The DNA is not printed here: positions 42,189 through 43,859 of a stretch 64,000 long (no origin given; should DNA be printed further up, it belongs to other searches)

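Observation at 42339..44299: Internal paralogy: the amidase's N-terminal membrane module is duplicated as the next stand-alone gene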

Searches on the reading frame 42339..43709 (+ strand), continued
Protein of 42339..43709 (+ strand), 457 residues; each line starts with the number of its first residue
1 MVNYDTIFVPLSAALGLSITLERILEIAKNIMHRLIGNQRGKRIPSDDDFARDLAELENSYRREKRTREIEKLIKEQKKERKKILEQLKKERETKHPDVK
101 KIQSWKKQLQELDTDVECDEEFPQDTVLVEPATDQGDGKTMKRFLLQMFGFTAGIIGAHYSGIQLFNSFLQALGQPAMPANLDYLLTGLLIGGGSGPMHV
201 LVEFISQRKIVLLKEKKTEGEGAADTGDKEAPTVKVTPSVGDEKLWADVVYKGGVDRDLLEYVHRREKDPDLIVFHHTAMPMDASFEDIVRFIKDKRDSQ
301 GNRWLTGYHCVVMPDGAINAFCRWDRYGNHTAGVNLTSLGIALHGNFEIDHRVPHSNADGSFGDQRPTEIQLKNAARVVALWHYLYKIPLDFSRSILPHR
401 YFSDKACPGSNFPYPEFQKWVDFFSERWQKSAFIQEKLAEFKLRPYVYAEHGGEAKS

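Call 28: find_related_loci(query=A4, collection=genome_contigs, flank=6000)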
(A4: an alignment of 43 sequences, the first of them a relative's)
Query A4 (457 aa) in genome_contigs; peptide patterns used: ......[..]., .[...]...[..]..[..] (x = any residue, [..] = any of these).
88 stretches matched a pattern; 72 encode a relative of the query (tblastn E <= 1e-3); 72 distinct loci.
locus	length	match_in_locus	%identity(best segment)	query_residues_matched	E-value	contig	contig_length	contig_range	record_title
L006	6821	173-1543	56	1-455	4e-175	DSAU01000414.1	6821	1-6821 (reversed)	MAG TPA_asm: bacterium isolate SpSt-1156 Ga0129302_1007179, whole genome shotgun sequence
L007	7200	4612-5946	54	1-450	3e-168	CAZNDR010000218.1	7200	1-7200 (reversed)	MAG TPA_asm: uncultured Cytophagia bacterium isolate SRP098346_co1_315 genome assembly, contig: NODE_14519_length_7200_c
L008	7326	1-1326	53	5-450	3e-162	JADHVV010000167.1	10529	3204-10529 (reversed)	MAG: candidate division KSB1 bacterium isolate BS750m-G10 BS-750m-C11823, whole genome shotgun sequence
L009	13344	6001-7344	55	1-450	6e-161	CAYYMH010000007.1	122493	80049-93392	MAG TPA_asm: uncultured Cytophagia bacterium isolate SRP141376_co3_458 genome assembly, contig: NODE_227_length_122493_c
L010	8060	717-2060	52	1-450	3e-159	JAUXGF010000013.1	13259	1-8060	MAG: Calditrichaceae bacterium isolate CSMAG_2922 CSMAG_2922_k117_5074353_length_13259_cov_7.9915, whole genome shotgun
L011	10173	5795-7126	49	5-452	2e-132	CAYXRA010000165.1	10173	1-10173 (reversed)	MAG TPA_asm: uncultured Calditrichaceae bacterium isolate SRP141376_co2_326 genome assembly, contig: NODE_12400_length_1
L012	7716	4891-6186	46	2-448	3e-128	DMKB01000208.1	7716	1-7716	MAG TPA_asm: Nitrospiraceae bacterium isolate UBA9217 contig_34593, whole genome shotgun sequence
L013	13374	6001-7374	42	1-448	9e-124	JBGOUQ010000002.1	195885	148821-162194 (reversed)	MAG: Gemmatimonadota bacterium isolate OBJ_0618_7090110_135 k141_9185562_length_195885_cov_151.2851, whole genome shotgu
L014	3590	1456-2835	41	2-448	3e-124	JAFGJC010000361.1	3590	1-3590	MAG: candidate division CSSED10-310 bacterium isolate Zod_Metabat.252 k87_10197640, whole genome shotgun sequence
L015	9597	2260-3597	47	1-448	9e-137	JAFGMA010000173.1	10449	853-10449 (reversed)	MAG: candidate division KSB1 bacterium isolate Zod_Metabat.436 k87_6301200, whole genome shotgun sequence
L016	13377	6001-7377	43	1-448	3e-119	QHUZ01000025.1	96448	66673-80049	MAG: Gemmatimonadetes bacterium isolate AG16 14_0903_16_40cm_scaffold_181_curated, whole genome shotgun sequence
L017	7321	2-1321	44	18-449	1e-112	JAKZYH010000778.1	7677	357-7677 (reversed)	MAG: Acidobacteriota bacterium isolate Langseth_Bin_00184 Langseth_Bin_00184_000000000778, whole genome shotgun sequence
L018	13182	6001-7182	44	1-449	8e-113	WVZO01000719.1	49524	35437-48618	MAG: Candidatus Aminicenantes bacterium isolate CS4-C025 C_merged_R1_(paired)_contig_79038, whole genome shotgun sequenc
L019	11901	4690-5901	43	2-450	1e-111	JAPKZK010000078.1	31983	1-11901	MAG: Candidatus Aminicenantes bacterium isolate LacPavin_0920_SED2_MAG_46_26 LacPavin_0920_SED2_scaffold_115752, whole g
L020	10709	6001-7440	40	1-447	2e-109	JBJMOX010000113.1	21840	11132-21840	MAG: Gemmatimonadales bacterium isolate H1_18_all_fractions_conc_3_68_14 k255_1941720, whole genome shotgun sequence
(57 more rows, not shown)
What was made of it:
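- The phyletic distribution is sporadic, which suggests horizontal spread (call 28).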

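Call 34: predict_structure(alignment_id=A4)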
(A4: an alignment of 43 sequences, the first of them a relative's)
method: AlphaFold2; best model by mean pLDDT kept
length: 457 residues; sequences in the alignment: 43
mean_pLDDT: 79.3   pTM: 0.62
mean pLDDT of the five models: 79.3, 78.4, 77.6, 76.6, 73.2
residues with pLDDT >= 90: 190; 70-90: 154; 50-70: 60; < 50: 53
segments of 3 or more residues with pLDDT < 50: 38-43, 132-135, 210-240, 323-325, 452-457
pLDDT, mean of each block of 10 residues (from residue 1): 82 93 87 63 68 83 79 82 92 95 91 62 57 56 86 95 94 93 97 90 74 36 36 39 71 69 73 92 89 76 68 89 53 78 95 91 95 95 94 93 85 98 95 90 74 40
secondary structure, 60 per line:
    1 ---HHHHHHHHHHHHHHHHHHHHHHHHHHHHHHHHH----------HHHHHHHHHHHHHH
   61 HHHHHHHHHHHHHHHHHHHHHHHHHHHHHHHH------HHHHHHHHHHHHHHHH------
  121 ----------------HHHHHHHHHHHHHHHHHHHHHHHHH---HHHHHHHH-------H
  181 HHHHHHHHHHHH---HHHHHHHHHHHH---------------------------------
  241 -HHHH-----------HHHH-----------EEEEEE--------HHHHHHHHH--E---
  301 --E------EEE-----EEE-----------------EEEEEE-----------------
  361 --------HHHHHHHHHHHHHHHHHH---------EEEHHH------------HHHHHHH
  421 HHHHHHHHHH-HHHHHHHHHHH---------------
elements in order: H4-36 H47-92 H99-114 H137-161 H165-172 H180-192 H196-207 H242-245 H257-260 E272-277 H286-294 E310-312 E318-320 E338-343 H369-386 E396-398 H414-430 H432-442
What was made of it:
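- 42339..43712 (+): Gene 1 (457 aa): three-helix membrane module, flexible linker and Amidase_2 domain. The AF2 model has pLDDT 79 (call 34).
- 42426..42746 (+): Gene 1 loop 1 (aa 30-136): Lys/Glu-rich helical hairpin, predicted cytoplasmic and variable in length among homologues. AF2 helices 47-92 and 99-114 (call 34).
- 42765..42959 (+): Gene 1 TM2-TM3 hairpin (aa 143-207), including the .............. kinked helix. AF2 helices 137-161, 180-192 and 196-207 (call 34).
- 42960..43121 (+): Low-complexity flexible linker (aa 208-261). AF2 pLDDT is below 50 for aa 210-240 (call 34).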

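Call 45: search_dna_similar(query=window:42339-43709:+, collection=phages, mode=protein, max_evalue=0.001, max_rows=15)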
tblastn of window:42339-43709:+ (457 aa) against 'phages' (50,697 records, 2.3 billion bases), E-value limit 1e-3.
Records with a match: 114; places in all: 114; records where one place covers at least 80% of the query: 0.
Best place of each record, by identity: <60% 114.
By first word of the organism name: Klebsiella 107; Clostridium 2; Escherichia 2; Przondovirus 2; Raoultella 1.
By host as written in the record: Klebsiella pneumoniae 51; - 16; Klebsiella pneumoniae 135080 11; Klebsiella pneumoniae K80 6; Klebsiella variicola 2; Clostridium perfringens 5147-97 2; Escherichia coli 2; Klebsiella pneumoniae Kpn1 2; and 20 more.
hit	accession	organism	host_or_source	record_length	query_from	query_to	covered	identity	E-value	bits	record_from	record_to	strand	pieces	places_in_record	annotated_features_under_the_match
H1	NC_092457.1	Klebsiella phage Whistle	Klebsiella variicola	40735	234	408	38%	25.4%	9e-4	48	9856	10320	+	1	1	amidase | endonuclease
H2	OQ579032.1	Klebsiella phage Whistle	Klebsiella variicola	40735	234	408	38%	25.4%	9e-4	48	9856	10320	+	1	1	amidase | endonuclease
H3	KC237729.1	Clostridium phage vB_CpeS-CP51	Clostridium perfringens 5147-97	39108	265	419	34%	28.3%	6e-5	52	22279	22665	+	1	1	endolysin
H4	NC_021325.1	Clostridium phage vB_CpeS-CP51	Clostridium perfringens 5147-97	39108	265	419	34%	28.3%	6e-5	52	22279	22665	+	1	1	amidase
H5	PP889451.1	Klebsiella phage phi1_066007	Klebsiella pneumoniae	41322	260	421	35%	26.8%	8e-4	48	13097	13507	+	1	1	amidase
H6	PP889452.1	Klebsiella phage phi1_066008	Klebsiella pneumoniae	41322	260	421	35%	26.8%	8e-4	48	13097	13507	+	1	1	amidase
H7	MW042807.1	Klebsiella phage 066053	Klebsiella pneumoniae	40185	260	421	35%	26.8%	8e-4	48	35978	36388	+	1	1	hypothetical protein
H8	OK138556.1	Klebsiella phage vB_Kp_IME531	Klebsiella pneumoniae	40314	260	421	35%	26.8%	1e-3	48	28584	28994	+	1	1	lysin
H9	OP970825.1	Klebsiella phage Kp_GWPB35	Klebsiella pneumoniae KP 7450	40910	260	421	35%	26.2%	4e-4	49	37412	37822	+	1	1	endolysin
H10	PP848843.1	Klebsiella phage vB_Kpn16-P3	Klebsiella pneumoniae Kpn16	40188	260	421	35%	26.2%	7e-4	48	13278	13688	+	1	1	amidase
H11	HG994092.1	Klebsiella phage TUN1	-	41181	252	408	34%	27.0%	3e-4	50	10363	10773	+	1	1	lysozyme/N-acetylmuramoyl-L-alanine amidase | endonuclease I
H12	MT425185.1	Klebsiella phage Kp_Pokalde_002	Klebsiella pneumoniae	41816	252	408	34%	27.0%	3e-4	49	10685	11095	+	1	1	endolysin amidase | endonuclease | ribosome_binding_site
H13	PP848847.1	Klebsiella phage vB_Kpn24-P1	Klebsiella pneumoniae Kpn24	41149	252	408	34%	26.4%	7e-4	48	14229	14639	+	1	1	amidase | endonuclease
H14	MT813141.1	Klebsiella phage NL_ZS_2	Klebsiella pneumoniae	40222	260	408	33%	27.8%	8e-5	51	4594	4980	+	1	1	endolysin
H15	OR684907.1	Klebsiella phage ph168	Klebsiella pneumoniae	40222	260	408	33%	27.8%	8e-5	51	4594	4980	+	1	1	endolysin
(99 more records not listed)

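Call 65: search_protein_families(library=pfam, alignment_id=A6, max_evalue=0.00001)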
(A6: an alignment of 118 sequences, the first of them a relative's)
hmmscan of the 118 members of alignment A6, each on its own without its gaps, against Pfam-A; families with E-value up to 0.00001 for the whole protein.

A. member 1, L001:4266-4874:+ (203 aa): 1 family
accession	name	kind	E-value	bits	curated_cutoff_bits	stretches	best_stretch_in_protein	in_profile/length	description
PF07007.17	LprI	-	2.6e-24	86.1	22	1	103-193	1-106/106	Lysozyme inhibitor LprI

B. families by the number of members that match (of 118 scanned): 136 families (the first 25 are shown)
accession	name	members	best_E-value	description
PF02784.22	Orn_Arg_deC_N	4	7.5e-54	Pyridoxal-dependent decarboxylase, pyridoxal binding domain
PF00278.28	Orn_DAP_Arg_deC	4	4.9e-17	Pyridoxal-dependent decarboxylase, C-terminal sheet domain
PF00072.30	Response_reg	3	3.9e-53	Response regulator receiver domain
PF00106.31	adh_short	3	4.4e-42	short chain dehydrogenase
PF13561.12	adh_short_C2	3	8.6e-34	Enoyl-(Acyl carrier protein) reductase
PF00293.34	NUDIX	3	5.5e-24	NUDIX domain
PF08659.16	KR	3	9.9e-14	KR domain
PF08281.18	Sigma70_r4_2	3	4.1e-10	Sigma-70, region 4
PF14815.12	NUDIX_4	3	1.6e-09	NUDIX domain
PF04542.20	Sigma70_r2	3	2.4e-07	Sigma-70 region 2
PF03308.22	MeaB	2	4.1e-100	Methylmalonyl Co-A mutase-associated GTPase MeaB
PF03466.25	LysR_substrate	2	1.3e-40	LysR substrate binding domain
PF02771.21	Acyl-CoA_dh_N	2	2.8e-38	Acyl-CoA dehydrogenase, N-terminal domain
PF04909.20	Amidohydro_2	2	1.1e-29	Amidohydrolase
PF00126.33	HTH_1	2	7.4e-19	Bacterial regulatory helix-turn-helix protein, lysR family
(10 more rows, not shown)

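Call 76: fold_search(model_id=the predicted structure, library=pdb)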
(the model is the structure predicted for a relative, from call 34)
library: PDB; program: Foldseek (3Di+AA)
matches with E <= 10: 178; with E <= 0.001: 35
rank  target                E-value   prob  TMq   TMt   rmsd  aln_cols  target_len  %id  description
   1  6srt                  2.7e-06  1.00  0.25  0.70   3.3       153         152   25  Endolysine N-acetylmuramoyl-L-alanine amidase LysCS from Clostridium intestinale URNW (released 2020-09-30)
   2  6ssc                  5.7e-06  1.00  0.25  0.72   3.3       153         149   25  N-acetylmuramoyl-L-alanine amidase LysC from Clostridium intestinale URNW (released 2020-09-30)
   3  7f5i                  5.7e-06  1.00  0.25  0.68   4.3       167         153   22  X-ray structure of Clostridium perfringens-specific amidase endolysin (released 2022-05-04)
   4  7nsx                  6.7e-06  1.00  0.25  0.60   4.3       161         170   23  Drosophila PGRP-LB wild-type (released 2021-05-19)
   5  6fhg_A                8.8e-06  1.00  0.26  0.69   3.8       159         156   18  Crystal structure of the Ts2631 endolysin from Thermus scotoductus phage with the unique N-terminal moiety responsible (released 2019-01-30)
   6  7nt0_AAA              1.3e-05  1.00  0.25  0.60   4.4       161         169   22  Drosophila PGRP-LB Y78F mutant in complex with tracheal cytotoxin (TCT) (released 2021-05-19)
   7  5xz3_B                1.3e-05  1.00  0.26  0.62   7.0       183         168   18  The X-ray structure of Apis mellifera PGRP-SA (released 2018-07-18)
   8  7nt0_BBB              1.6e-05  1.00  0.25  0.60   4.4       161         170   22  Drosophila PGRP-LB Y78F mutant in complex with tracheal cytotoxin (TCT) (released 2021-05-19)
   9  2f2l_X                2.0e-05  1.00  0.26  0.64   3.7       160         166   26  Crystal structure of tracheal cytotoxin (TCT) bound to the ectodomain complex of peptidoglycan recognition proteins LC (released 2006-04-04)
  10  6fhg_B                3.4e-05  1.00  0.26  0.70   3.8       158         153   18  Crystal structure of the Ts2631 endolysin from Thermus scotoductus phage with the unique N-terminal moiety responsible (released 2019-01-30)
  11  1oht                  3.7e-05  1.00  0.25  0.59   7.2       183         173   20  Peptidoglycan recognition protein LB (released 2003-07-18)
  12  7nsz                  4.9e-05  1.00  0.23  0.55   4.5       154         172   22  Drosophila PGRP-LB Y78F mutant (released 2021-05-19)
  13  2cb3_A                5.2e-05  1.00  0.25  0.60   5.5       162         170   26  Crystal structure of peptidoglycan recognition protein-LE in complex with tracheal cytotoxin (monomeric diaminopimelic (released 2006-01-26)
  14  2cb3_C                5.7e-05  1.00  0.26  0.60   5.7       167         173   26  Crystal structure of peptidoglycan recognition protein-LE in complex with tracheal cytotoxin (monomeric diaminopimelic (released 2006-01-26)
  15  1s2j_B                6.4e-05  1.00  0.26  0.62   3.9       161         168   20  Crystal structure of the Drosophila pattern-recognition receptor PGRP-SA (released 2004-09-14)
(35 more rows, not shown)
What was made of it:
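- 43122..43709 (+): Amidase_2 (T7-lysozyme/PGRP-type) domain plus a conserved C-terminal helical tail ending in FKLKPY. Foldseek top hits are LysCS/LysC, Psa, PGRP-LB, Ts2631 and T7 lysozyme, with TM-score on the target of 0.6-0.72 (call 76).
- On Amidase_2 (PF01510) - gene 1 C-terminal domain: Foldseek against PDB gives 41 hits at E<=0.01, all amidase endolysins, PGRPs or T7 lysozyme, with TM-score on the target of 0.48-0.72 (call 76).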
